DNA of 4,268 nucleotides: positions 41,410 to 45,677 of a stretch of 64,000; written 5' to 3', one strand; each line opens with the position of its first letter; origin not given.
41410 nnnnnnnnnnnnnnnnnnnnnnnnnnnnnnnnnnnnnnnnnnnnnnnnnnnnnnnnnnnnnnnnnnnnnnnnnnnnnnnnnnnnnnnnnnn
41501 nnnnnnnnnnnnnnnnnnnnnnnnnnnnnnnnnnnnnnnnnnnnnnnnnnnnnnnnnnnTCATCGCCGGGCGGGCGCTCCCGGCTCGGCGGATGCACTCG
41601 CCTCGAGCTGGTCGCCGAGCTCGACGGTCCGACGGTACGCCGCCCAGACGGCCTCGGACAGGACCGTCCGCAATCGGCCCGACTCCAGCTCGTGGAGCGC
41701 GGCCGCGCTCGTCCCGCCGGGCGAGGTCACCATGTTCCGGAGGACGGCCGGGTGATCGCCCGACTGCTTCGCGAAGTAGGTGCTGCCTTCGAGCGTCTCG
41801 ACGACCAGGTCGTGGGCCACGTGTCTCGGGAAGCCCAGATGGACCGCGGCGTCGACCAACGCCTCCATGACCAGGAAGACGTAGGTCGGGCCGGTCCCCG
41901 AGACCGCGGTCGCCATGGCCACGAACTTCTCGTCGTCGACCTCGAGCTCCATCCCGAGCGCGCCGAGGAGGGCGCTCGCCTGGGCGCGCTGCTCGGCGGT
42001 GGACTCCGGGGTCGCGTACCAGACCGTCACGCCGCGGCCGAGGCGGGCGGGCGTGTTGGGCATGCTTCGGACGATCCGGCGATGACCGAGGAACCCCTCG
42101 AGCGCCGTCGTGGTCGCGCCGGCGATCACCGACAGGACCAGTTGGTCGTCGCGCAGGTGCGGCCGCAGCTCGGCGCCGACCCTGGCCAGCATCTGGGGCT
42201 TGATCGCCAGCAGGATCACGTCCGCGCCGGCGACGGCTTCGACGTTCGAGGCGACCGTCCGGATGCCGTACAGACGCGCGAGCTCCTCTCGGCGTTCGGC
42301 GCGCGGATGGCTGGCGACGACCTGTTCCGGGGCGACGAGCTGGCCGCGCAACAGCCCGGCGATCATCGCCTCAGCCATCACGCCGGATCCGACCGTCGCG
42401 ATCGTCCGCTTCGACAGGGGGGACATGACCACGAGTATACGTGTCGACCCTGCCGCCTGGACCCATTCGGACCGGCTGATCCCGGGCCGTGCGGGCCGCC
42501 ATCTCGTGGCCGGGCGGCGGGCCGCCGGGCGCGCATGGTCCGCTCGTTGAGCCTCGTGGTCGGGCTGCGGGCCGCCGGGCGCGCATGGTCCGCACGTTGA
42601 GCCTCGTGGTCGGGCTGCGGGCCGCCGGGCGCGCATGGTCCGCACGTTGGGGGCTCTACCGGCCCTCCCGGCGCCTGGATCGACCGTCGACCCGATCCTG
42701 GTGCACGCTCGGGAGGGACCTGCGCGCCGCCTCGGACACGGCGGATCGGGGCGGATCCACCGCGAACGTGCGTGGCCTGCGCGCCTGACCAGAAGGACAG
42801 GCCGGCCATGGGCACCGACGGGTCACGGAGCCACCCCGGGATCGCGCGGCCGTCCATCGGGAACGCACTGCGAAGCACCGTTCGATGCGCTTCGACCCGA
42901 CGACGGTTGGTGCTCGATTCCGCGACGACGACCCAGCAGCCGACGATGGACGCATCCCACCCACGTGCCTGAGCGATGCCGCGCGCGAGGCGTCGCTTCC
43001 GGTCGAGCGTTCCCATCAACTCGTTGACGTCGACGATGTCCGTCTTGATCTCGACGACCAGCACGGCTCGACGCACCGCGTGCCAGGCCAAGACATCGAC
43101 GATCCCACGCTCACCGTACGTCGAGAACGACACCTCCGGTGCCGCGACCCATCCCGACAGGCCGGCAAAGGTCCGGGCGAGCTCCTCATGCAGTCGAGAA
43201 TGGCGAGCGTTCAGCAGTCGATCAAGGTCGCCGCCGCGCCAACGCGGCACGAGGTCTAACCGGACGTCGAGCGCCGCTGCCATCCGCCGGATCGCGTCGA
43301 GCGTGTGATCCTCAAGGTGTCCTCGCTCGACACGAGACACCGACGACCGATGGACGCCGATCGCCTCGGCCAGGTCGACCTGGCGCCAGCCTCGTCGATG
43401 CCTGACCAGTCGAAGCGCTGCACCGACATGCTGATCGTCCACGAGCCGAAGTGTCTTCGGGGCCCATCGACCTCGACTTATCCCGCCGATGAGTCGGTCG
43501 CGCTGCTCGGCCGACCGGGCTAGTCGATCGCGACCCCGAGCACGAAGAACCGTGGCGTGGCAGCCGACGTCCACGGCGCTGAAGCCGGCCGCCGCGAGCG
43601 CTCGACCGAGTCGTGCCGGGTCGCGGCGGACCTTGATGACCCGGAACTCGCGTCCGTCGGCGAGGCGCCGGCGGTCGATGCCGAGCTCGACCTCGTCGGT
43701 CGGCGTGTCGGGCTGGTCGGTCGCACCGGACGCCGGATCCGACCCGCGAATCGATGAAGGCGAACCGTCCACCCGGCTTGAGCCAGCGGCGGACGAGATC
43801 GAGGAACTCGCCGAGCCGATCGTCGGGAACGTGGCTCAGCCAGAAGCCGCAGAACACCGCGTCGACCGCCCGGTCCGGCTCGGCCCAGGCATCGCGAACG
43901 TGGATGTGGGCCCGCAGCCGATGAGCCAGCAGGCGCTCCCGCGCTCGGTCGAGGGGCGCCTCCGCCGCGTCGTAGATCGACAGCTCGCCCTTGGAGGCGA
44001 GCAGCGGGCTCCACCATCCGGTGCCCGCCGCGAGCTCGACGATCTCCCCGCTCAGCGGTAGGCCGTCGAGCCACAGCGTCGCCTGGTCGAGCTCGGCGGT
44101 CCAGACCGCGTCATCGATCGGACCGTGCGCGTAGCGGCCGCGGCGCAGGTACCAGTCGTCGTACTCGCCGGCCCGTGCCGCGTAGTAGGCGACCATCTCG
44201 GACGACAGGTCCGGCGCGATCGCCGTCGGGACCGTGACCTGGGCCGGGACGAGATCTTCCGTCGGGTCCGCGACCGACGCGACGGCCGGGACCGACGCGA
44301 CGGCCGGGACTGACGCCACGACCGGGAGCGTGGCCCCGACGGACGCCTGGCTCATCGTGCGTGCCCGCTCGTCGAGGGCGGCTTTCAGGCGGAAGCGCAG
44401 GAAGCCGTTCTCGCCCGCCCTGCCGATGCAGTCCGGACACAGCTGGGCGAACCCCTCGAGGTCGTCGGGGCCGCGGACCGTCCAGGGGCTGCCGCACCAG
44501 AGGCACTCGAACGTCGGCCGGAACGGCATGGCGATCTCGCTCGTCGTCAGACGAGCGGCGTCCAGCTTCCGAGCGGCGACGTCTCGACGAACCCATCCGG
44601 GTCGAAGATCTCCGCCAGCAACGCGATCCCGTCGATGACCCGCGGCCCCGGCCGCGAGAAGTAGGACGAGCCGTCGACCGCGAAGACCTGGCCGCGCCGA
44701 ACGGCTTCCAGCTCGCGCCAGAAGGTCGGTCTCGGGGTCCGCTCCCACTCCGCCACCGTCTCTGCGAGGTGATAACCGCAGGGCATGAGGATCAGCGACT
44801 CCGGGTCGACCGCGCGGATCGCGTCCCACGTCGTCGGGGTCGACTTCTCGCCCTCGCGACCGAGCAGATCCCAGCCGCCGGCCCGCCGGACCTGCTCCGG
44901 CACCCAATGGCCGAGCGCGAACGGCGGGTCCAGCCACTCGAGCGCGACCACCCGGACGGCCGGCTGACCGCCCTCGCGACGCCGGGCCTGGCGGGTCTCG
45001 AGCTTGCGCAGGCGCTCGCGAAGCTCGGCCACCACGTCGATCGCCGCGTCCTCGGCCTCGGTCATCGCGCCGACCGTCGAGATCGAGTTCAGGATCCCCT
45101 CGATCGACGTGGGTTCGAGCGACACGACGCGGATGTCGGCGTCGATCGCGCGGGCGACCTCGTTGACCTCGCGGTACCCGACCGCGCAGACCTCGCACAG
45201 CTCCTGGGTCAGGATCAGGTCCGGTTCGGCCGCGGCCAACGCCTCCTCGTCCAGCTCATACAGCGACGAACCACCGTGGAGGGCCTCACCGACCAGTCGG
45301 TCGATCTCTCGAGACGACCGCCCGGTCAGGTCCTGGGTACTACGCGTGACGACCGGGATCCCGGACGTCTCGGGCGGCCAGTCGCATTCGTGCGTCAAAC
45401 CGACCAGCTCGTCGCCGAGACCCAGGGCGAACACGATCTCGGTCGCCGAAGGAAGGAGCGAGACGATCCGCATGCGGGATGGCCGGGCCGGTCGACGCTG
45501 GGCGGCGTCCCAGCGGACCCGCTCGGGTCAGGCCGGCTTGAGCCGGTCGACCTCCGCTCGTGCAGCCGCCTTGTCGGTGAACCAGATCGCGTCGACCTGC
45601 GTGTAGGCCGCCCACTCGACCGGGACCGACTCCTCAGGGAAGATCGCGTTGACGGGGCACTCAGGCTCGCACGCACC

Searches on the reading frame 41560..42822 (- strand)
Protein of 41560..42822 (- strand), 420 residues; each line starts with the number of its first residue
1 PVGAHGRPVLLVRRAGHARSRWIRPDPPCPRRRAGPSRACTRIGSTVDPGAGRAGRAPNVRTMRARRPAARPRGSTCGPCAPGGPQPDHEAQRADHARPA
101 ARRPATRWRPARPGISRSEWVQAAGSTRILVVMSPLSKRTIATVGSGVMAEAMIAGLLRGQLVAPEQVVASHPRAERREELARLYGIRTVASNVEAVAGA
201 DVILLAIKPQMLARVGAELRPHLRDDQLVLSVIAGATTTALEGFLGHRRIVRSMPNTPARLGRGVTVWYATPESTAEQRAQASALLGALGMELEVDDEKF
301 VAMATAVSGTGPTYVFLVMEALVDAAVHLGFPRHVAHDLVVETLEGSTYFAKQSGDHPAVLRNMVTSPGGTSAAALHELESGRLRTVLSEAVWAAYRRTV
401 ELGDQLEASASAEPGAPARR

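Call 43: search_protein_families(library=pfam, proteins=[window:41560-42822:-], max_evalue=0.0001)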
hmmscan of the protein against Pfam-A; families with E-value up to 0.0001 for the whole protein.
window:41560-42822:- (420 aa): 2 families
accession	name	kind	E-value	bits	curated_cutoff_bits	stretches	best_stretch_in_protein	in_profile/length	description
PF14748.11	P5CR_dimer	-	4.3e-32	111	25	1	298-402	1-105/105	Pyrroline-5-carboxylate reductase dimerisation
PF03807.23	F420_oxidored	-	3.8e-18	66.3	21.6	1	140-235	1-94/94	NADP oxidoreductase coenzyme F420-dependent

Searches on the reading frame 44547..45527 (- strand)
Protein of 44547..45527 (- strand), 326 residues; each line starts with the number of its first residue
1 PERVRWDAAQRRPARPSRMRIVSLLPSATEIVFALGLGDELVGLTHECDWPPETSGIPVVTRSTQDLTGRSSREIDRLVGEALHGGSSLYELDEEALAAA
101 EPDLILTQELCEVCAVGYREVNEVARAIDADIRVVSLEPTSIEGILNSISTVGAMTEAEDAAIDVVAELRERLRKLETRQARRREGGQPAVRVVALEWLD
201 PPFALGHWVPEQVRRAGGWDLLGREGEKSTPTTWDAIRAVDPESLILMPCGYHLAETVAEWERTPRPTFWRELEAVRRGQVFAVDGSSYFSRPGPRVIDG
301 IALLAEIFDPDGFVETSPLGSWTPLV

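Call 43: search_protein_families(library=pfam, proteins=[window:44547-45527:-], max_evalue=0.0001)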
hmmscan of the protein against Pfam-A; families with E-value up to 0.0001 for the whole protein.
window:44547-45527:- (326 aa): 1 family
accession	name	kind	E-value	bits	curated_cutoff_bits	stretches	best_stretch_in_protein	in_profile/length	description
PF01497.23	Peripla_BP_2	-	3.5e-16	59.8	27.5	1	21-285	1-232/235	Periplasmic binding protein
